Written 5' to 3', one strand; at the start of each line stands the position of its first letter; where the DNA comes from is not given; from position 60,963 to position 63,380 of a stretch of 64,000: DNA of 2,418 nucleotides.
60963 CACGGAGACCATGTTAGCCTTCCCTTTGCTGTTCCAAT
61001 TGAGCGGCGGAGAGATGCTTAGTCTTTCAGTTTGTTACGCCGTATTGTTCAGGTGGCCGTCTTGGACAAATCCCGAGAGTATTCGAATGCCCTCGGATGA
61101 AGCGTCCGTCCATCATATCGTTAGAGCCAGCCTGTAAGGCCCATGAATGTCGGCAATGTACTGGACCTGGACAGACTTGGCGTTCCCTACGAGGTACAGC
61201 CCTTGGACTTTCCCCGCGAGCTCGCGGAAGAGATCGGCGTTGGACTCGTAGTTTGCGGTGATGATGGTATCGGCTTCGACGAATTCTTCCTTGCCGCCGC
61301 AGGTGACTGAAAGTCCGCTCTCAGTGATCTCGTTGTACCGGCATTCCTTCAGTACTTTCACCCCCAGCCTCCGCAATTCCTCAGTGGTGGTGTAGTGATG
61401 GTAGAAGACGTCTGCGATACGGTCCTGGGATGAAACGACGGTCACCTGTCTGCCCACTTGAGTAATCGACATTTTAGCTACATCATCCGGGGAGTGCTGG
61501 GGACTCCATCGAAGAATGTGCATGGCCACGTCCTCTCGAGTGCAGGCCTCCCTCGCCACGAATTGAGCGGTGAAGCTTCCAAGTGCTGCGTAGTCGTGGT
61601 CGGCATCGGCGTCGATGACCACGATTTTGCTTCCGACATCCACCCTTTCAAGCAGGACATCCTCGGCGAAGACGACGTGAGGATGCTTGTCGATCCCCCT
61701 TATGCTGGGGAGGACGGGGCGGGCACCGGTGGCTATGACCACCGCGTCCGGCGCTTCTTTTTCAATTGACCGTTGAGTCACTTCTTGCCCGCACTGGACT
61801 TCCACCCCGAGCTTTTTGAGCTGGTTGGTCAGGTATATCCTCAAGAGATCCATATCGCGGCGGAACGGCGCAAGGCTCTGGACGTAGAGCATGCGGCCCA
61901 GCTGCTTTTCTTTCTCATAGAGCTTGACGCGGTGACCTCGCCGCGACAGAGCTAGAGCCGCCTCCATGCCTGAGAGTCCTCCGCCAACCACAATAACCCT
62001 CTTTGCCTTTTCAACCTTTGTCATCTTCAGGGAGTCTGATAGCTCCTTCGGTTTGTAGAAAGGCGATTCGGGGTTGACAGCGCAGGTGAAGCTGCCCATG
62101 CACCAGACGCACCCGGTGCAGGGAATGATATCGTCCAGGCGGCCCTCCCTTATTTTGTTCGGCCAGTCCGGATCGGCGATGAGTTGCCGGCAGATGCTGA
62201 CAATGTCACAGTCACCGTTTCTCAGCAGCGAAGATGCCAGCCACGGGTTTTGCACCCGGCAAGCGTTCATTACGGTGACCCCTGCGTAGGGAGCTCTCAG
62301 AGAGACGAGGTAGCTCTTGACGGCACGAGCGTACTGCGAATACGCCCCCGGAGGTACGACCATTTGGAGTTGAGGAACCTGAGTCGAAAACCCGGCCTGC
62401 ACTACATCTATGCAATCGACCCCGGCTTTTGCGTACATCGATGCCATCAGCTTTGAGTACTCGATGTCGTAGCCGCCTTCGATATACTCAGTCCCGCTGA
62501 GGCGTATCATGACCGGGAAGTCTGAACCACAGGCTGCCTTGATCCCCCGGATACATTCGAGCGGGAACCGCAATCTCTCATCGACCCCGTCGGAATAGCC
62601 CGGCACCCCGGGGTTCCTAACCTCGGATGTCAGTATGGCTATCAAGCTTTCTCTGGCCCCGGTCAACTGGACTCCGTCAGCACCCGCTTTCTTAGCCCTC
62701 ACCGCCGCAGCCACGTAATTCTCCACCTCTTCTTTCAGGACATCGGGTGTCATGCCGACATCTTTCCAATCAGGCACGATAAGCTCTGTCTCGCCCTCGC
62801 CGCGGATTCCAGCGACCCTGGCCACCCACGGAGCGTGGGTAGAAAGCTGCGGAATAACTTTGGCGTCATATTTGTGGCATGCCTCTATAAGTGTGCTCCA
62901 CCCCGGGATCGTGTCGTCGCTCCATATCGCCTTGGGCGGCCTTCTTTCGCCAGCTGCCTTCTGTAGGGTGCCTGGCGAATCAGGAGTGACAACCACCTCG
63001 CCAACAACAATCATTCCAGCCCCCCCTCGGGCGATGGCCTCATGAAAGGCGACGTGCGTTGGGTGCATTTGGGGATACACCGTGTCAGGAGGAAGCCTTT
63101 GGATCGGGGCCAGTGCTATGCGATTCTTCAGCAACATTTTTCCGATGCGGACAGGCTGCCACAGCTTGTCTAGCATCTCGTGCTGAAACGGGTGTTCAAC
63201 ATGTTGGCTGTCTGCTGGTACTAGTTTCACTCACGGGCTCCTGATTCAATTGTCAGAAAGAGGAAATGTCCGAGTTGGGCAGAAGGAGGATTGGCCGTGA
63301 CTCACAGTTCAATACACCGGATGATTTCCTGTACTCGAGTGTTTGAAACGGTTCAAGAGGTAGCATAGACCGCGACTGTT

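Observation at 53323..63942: BamB/BamC/BamE/BamF-like gene set (tungsten AOR, Fe-S protein, Sec-HdrA, Sec-MvhD) with an OYE-type reductase and a MarR regulator, but no BamD or BamGHI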

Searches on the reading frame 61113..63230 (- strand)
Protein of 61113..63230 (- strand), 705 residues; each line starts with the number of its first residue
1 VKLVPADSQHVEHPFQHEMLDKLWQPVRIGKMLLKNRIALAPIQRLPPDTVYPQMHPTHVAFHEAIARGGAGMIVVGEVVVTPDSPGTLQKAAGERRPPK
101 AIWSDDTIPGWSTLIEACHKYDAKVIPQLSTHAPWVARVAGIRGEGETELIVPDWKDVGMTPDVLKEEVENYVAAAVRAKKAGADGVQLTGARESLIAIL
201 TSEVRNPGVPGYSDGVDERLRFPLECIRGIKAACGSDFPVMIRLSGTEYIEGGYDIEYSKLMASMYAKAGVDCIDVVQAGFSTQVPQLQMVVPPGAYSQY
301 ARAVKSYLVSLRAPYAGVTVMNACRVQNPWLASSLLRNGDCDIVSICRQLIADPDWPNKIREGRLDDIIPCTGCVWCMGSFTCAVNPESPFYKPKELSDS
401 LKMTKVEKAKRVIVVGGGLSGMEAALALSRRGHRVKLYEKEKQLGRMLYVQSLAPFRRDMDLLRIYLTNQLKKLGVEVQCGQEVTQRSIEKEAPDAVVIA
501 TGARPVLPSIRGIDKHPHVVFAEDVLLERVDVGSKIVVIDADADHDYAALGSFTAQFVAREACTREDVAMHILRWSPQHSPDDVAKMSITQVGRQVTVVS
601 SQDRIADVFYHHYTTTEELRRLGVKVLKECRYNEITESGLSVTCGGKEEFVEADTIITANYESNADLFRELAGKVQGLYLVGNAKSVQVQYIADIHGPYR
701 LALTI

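Call 7: search_protein_families(library=pfam, proteins=[window:61113-63230:-])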
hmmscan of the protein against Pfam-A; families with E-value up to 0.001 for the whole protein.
window:61113-63230:- (705 aa): 10 families
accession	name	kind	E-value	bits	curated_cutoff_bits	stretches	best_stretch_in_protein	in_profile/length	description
PF00724.26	Oxidored_FMN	-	5.3e-38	131.6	27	1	22-366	1-341/342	NADH:flavin oxidoreductase / NADH oxidase family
PF07992.20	Pyr_redox_2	-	3.9e-17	63.1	26.1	1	392-486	125-208/291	Pyridine nucleotide-disulphide oxidoreductase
PF01266.30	DAO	-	2.9e-11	44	27.9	1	411-445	1-35/353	FAD dependent oxidoreductase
PF00070.33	Pyr_redox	-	3.8e-11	43.8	22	1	411-447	1-37/82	Pyridine nucleotide-disulphide oxidoreductase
PF13738.12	Pyr_redox_3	-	1.4e-10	41.4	30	1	371-510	125-274/305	Pyridine nucleotide-disulphide oxidoreductase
PF01134.28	GIDA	-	7.4e-08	32.3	22.1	1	412-453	2-44/391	Glucose inhibited division protein A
PF13450.12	NAD_binding_8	-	4.4e-07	30.5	21.9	1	414-445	1-32/68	NAD(P)-binding Rossmann-like domain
PF03486.20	HI0933_like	-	6.5e-07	29.5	50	1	411-449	2-40/244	HI0933-like protein Rossmann domain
PF12831.13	FAD_oxidored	-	1.9e-06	27.9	27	1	412-458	2-48/416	FAD dependent oxidoreductase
PF00890.30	FAD_binding_2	-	2.7e-06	27.3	20.4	1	412-445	2-35/414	FAD binding domain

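Call 8: search_protein_families(library=ncbifam, proteins=[window:61113-63230:-])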
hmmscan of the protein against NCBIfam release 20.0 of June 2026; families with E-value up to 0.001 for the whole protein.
window:61113-63230:- (705 aa): 74 families (the best 25 are shown)
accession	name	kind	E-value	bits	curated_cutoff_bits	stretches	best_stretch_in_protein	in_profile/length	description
TIGR03997.1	mycofact_OYE_2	equivalog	1.1e-87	294.9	793.15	1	23-685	2-626/645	mycofactocin system FadH/OYE family oxidoreductase 2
NF045599.1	bili_reduct_long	exception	3.8e-81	273.2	750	1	23-564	1-529/641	bilirubin reductase, long form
NF041087.1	bile_acid_BaiCD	equivalog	6.9e-76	255.7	825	1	21-540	2-510/642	bile acid Fe-S flavoenzyme BaiCD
NF045592.1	bili_reduct_N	equivalog_domain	2.2e-43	148.8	425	1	22-378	1-349/363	bilirubin reductase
TIGR03996.1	mycofact_OYE_1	hypoth_equivalog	3.6e-31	108.4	627.9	1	55-536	32-500/633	mycofactocin system FadH/OYE family oxidoreductase 1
NF010047.0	PRK13523.1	equivalog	1.8e-30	106.1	431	1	21-359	3-319/339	NADPH dehydrogenase NamA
NF006101.0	PRK08255.1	equivalog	3.5e-27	94.8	1078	1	18-357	394-727/768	bifunctional salicylyl-CoA 5-hydroxylase/oxidoreductase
NF009410.0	PRK12771.1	subfamily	9.3e-17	60.8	516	1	402-504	131-234/566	NAD(P)-binding protein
NF007899.0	PRK10605.1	subfamily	1.9e-13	50.4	403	2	21-130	4-103/365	N-ethylmaleimide reductase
NF045663.1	diclust_near_Sec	equivalog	7.8e-13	47.4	530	1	403-505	100-201/759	pyridine nucleotide-disulfide oxidoreductase/dicluster-binding protein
TIGR01316.1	gltA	equivalog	8.3e-11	41.3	471.75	1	408-531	132-255/449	NADPH-dependent glutamate synthase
NF003437.0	PRK04965.1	equivalog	3.4e-10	39.5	392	1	404-505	136-239/378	NADH:flavorubredoxin reductase NorW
NF009454.0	PRK12814.1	equivalog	9.1e-10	37.5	916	1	404-505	188-290/657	putative NADPH-dependent glutamate synthase small subunit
NF007123.0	PRK09564.1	equivalog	4.1e-09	35.6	458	0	362-444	101-184/444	CoA-disulfide reductase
TIGR01317.1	GOGAT_sm_gam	subfamily_domain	1.1e-08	34.4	447.7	1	404-504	138-239/485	glutamate synthase small subunit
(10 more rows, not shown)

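Call 20: search_solved_structures(query=window:61113-63230:-, show_alignments=1)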
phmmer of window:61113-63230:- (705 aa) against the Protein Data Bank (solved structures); distinct sequences matched with E-value up to 0.001: 145 (the best 60 are shown).
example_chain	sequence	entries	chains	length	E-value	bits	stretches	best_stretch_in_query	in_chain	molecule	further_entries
6qkg_A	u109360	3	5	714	8.7e-56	193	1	20-541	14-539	NCR A | NCR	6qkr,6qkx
1ps9_A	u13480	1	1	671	4.8e-49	170.7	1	22-685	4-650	2,4-dienoyl-CoA reductase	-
1djq_A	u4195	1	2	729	3.4e-26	95.2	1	21-543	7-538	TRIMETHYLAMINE DEHYDROGENASE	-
1djn_A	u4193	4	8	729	5.8e-26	94.5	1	21-543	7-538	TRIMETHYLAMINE DEHYDROGENASE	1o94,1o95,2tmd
5ocs_A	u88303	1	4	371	2.5e-24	89.1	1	166-357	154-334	Putative NADH-depentdent flavin oxidoreductase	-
5ogt_A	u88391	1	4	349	1.4e-23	86.6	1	23-359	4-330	Chromate reductase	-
5nux_A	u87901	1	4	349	2.2e-23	86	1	23-359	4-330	Chromate reductase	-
1z41_A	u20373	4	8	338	5.2e-23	84.7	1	20-358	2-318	Probable NADH-dependent flavin oxidoreductase yqjM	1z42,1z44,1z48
8uaj_A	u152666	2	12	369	5.3e-23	84.7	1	22-359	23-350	NADPH dehydrogenase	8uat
3hf3_A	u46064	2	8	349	7.7e-23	84.1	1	23-359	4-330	Chromate reductase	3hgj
9iuv_A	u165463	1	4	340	4.7e-21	78.3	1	22-360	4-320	NADPH dehydrogenase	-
6de6_A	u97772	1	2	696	9.5e-21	77.2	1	171-504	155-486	Histamine dehydrogenase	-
3gr7_A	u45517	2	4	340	1.2e-20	76.9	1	22-358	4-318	NADPH dehydrogenase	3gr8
6l6j_A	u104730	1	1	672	1.5e-20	76.5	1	172-564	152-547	Oxidored_FMN domain-containing protein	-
8pun_A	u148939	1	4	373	8.5e-20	74.1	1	20-357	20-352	NADPH dehydrogenase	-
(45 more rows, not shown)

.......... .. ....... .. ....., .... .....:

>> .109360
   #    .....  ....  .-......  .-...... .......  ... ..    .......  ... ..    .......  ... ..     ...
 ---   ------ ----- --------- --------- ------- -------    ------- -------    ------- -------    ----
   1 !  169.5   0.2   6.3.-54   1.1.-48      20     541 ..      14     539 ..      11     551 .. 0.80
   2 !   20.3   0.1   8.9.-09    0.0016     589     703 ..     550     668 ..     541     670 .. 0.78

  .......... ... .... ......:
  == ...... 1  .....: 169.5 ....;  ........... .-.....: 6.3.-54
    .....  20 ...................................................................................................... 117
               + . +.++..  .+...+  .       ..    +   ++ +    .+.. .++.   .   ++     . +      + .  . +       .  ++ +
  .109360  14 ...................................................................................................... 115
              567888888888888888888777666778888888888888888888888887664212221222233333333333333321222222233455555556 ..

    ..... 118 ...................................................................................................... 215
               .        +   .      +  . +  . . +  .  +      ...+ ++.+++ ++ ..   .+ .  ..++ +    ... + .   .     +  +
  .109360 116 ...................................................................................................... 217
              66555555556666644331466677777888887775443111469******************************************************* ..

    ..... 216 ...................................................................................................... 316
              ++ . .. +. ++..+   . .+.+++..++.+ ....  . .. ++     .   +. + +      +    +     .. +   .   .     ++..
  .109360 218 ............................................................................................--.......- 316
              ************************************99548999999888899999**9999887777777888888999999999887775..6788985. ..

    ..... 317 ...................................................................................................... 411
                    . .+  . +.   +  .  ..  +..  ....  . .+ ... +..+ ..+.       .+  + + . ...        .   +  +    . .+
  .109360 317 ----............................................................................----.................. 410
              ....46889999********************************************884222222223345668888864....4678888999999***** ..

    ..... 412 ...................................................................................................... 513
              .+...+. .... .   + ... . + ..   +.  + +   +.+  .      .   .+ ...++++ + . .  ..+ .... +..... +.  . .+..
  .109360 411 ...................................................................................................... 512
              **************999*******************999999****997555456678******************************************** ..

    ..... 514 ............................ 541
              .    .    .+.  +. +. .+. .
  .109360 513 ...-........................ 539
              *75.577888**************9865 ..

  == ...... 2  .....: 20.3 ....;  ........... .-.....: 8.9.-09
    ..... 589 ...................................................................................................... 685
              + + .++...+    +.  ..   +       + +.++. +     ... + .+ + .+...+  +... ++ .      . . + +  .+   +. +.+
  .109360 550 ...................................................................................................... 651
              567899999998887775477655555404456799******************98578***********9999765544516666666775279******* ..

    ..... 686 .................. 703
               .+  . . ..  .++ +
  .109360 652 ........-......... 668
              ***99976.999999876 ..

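Call 46: find_homologous_proteins(query=window:61113-63230:-, max_evalue=1e-30)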
Query window:61113-63230:- (705 aa): 1581 proteins with E <= 1e-30 among 8000 candidates; the best 120 are listed.
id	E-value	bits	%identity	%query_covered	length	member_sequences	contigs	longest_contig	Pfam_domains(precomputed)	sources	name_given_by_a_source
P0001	0.0e+0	1615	100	100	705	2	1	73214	PF01266.31,PF00724.27,PF13450.13,PF00890.31,PF07992.21,PF00070.34,PF13738.13,PF03486.21,PF01134.29,PF12831.14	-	-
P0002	0.0e+0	1346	81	100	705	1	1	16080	PF01266.31,PF00724.27,PF13450.13,PF00890.31,PF07992.21,PF00070.34,PF13738.13,PF03486.21,PF01134.29,PF12831.14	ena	-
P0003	0.0e+0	1341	80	100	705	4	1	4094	PF01266.31,PF00724.27,PF13450.13,PF00890.31,PF07992.21,PF00070.34,PF13738.13,PF03486.21,PF01134.29,PF12831.14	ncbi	-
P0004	0.0e+0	1302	79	100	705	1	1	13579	PF01266.31,PF00724.27,PF13450.13,PF00890.31,PF07992.21,PF00070.34,PF13738.13,PF03486.21,PF01134.29,PF12831.14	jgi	jgi:2,4-dienoyl-CoA reductase (NADPH2)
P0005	0.0e+0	1293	78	100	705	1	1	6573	PF01266.31,PF00724.27,PF13450.13,PF00890.31,PF07992.21,PF00070.34,PF13738.13,PF03486.21,PF01134.29,PF12831.14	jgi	jgi:2,4-dienoyl-CoA reductase (NADPH2)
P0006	0.0e+0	1292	77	100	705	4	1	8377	PF01266.31,PF00724.27,PF13450.13,PF00890.31,PF07992.21,PF00070.34,PF13738.13,PF03486.21,PF01134.29,PF01494.26,PF12831.14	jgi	jgi:2,4-dienoyl-CoA reductase (NADPH2)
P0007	0.0e+0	1253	74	100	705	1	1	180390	PF01266.31,PF00724.27,PF00890.31,PF07992.21,PF00070.34,PF13738.13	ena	-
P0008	0.0e+0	1231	74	100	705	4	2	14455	PF01266.31,PF00724.27,PF07992.21,PF00070.34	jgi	jgi:2,4-dienoyl-CoA reductase (NADPH2)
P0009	0.0e+0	1213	73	100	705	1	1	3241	PF01266.31,PF00724.27,PF13450.13,PF00890.31,PF07992.21,PF00070.34,PF13738.13,PF03486.21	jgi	jgi:2,4-dienoyl-CoA reductase-like NADH-dependent reductase (Old Yellow Enzyme family)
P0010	0.0e+0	1202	73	100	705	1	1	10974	PF01266.31,PF00724.27,PF13450.13,PF00890.31,PF07992.21,PF00070.34,PF13738.13,PF03486.21,PF01134.29,PF12831.14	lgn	-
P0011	0.0e+0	1200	72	100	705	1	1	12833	PF01266.31,PF00724.27,PF13450.13,PF00890.31,PF07992.21,PF00070.34,PF13738.13,PF03486.21,PF01134.29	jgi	jgi:2,4-dienoyl-CoA reductase (NADPH2)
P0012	0.0e+0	1199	71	100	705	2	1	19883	PF01266.31,PF00724.27,PF13450.13,PF00890.31,PF07992.21,PF00070.34,PF13738.13,PF03486.21,PF01134.29,PF12831.14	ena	-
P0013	0.0e+0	1142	68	100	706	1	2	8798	PF01266.31,PF00724.27,PF13450.13,PF07992.21,PF00070.34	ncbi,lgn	-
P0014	0.0e+0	1123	66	100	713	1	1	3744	PF01266.31,PF00724.27,PF13450.13,PF07992.21,PF00070.34,PF01134.29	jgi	-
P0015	0.0e+0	1119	67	100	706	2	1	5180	PF01266.31,PF00724.27,PF13450.13,PF07992.21,PF00070.34,PF03486.21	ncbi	-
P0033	0.0e+0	1072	64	100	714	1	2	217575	PF01266.31,PF00724.27,PF13450.13,PF00890.31,PF07992.21,PF00070.34,PF03486.21,PF12831.14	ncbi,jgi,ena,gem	-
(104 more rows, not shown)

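Call 47: find_encoding_contigs(protein=P0001, flank=10000, max_places=3)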
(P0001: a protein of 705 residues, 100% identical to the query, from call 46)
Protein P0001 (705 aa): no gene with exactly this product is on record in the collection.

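Call 48: find_encoding_contigs(protein=P0007, flank=10000, max_places=3)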
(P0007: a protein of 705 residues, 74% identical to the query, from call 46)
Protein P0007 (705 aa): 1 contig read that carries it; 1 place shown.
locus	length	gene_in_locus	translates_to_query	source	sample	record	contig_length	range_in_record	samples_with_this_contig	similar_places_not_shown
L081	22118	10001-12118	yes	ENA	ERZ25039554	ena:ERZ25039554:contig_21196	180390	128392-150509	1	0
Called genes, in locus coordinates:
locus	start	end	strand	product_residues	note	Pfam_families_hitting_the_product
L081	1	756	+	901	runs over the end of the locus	PF02629:CoA_binding, PF13380:CoA_binding_2, PF13607:Succ_CoA_lig, PF13549:ATP-grasp_5, PF13302:Acetyltransf_3 (weak), PF00583:Acetyltransf_1 (weak)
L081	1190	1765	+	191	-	PF23894:LD_SV2 (weak), PF13576:Pentapeptide_3 (faint), PF13599:Pentapeptide_4, PF00805:Pentapeptide (weak)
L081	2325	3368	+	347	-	PF04909:Amidohydro_2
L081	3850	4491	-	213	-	PF01370:Epimerase, PF05368:NmrA, PF13460:NAD_binding_10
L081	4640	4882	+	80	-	PF07311:Dodecin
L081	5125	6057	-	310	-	PF01557:FAA_hydrolase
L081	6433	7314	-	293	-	PF09130:DUF1932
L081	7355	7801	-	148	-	-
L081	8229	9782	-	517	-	PF01266:DAO (faint), PF01593:Amino_oxidase, PF03486:HI0933_like (faint), PF07992:Pyr_redox_2 (faint), PF13450:NAD_binding_8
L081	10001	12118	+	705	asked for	PF00724:Oxidored_FMN, PF00890:FAD_binding_2 (faint), PF13738:Pyr_redox_3 (faint), PF07992:Pyr_redox_2 (weak), PF00070:Pyr_redox (faint), PF01266:DAO (faint), PF07992:Pyr_redox_2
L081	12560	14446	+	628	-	PF02730:AFOR_N, PF01314:AFOR_C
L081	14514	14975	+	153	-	PF13237:Fer4_10 (faint), PF13484:Fer4_16 (faint), PF13247:Fer4_11, PF14697:Fer4_21 (weak), PF12838:Fer4_7 (weak), PF00037:Fer4, PF12797:Fer4_2 (weak), PF12837:Fer4_6, +5 more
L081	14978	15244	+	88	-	PF02597:ThiS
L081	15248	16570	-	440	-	PF07690:MFS_1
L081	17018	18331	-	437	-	PF01208:URO-D (faint)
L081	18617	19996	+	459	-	PF01554:MatE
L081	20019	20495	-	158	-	-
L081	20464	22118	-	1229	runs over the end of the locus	PF00370:FGGY_N (faint), PF00480:ROK (faint), PF01869:BcrAD_BadFG, PF22521:HypF_C_2 (faint), PF01869:BcrAD_BadFG, PF09989:DUF2229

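Call 49: find_encoding_contigs(protein=P0002, flank=10000, max_places=2)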
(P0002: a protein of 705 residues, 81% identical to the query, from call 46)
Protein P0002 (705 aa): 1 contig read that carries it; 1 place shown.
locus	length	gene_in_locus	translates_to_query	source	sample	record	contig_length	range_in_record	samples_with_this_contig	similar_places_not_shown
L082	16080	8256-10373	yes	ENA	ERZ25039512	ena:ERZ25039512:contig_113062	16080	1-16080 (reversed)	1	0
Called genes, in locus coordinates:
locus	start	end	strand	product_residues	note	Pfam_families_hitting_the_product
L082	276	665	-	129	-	-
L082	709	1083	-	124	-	PF01144:CoA_trans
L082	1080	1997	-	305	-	PF01144:CoA_trans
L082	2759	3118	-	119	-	-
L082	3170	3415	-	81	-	-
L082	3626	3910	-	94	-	-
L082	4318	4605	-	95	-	-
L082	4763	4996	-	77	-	-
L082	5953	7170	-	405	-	PF00144:Beta-lactamase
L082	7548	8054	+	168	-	PF22381:Staph_reg_Sar_Rot (faint)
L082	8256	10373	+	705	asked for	PF00724:Oxidored_FMN, PF07992:Pyr_redox_2, PF00070:Pyr_redox (weak), PF00890:FAD_binding_2 (weak), PF01134:GIDA (weak), PF01266:DAO (weak), PF03486:HI0933_like (weak), PF12831:FAD_oxidored (weak), +3 more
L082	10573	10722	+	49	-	-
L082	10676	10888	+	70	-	-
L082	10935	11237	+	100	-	-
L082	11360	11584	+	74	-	-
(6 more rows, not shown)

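Call 50: find_encoding_contigs(protein=P0012, flank=10000, max_places=2)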
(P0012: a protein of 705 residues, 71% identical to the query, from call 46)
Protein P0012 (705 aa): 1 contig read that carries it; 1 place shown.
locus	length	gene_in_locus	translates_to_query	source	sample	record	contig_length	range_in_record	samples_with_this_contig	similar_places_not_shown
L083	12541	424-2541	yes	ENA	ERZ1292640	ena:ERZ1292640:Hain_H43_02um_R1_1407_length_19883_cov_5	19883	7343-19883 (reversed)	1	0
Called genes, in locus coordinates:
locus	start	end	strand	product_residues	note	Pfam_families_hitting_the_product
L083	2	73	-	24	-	?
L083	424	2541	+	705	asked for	PF00724:Oxidored_FMN, PF01266:DAO (faint), PF07992:Pyr_redox_2, PF00070:Pyr_redox (weak), PF00890:FAD_binding_2 (weak), PF01134:GIDA (weak), PF13450:NAD_binding_8 (weak), PF07992:Pyr_redox_2, +3 more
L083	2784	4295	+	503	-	PF20695:UbiD_N, PF01977:UbiD, PF20696:UbiD_C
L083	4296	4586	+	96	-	PF09662:Phenyl_P_gamma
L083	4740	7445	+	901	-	PF00384:Molybdopterin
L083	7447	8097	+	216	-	PF13187:Fer4_9 (faint), PF14697:Fer4_21 (faint), PF13247:Fer4_11, PF13237:Fer4_10 (weak), PF12838:Fer4_7 (weak), PF12797:Fer4_2 (weak), PF12837:Fer4_6, PF00037:Fer4, +1 more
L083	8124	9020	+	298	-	PF03916:NrfD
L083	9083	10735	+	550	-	PF00501:AMP-binding, PF13193:AMP-binding_C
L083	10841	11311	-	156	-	-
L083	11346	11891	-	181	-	PF00694:Aconitase_C (weak)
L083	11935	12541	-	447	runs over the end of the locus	PF00330:Aconitase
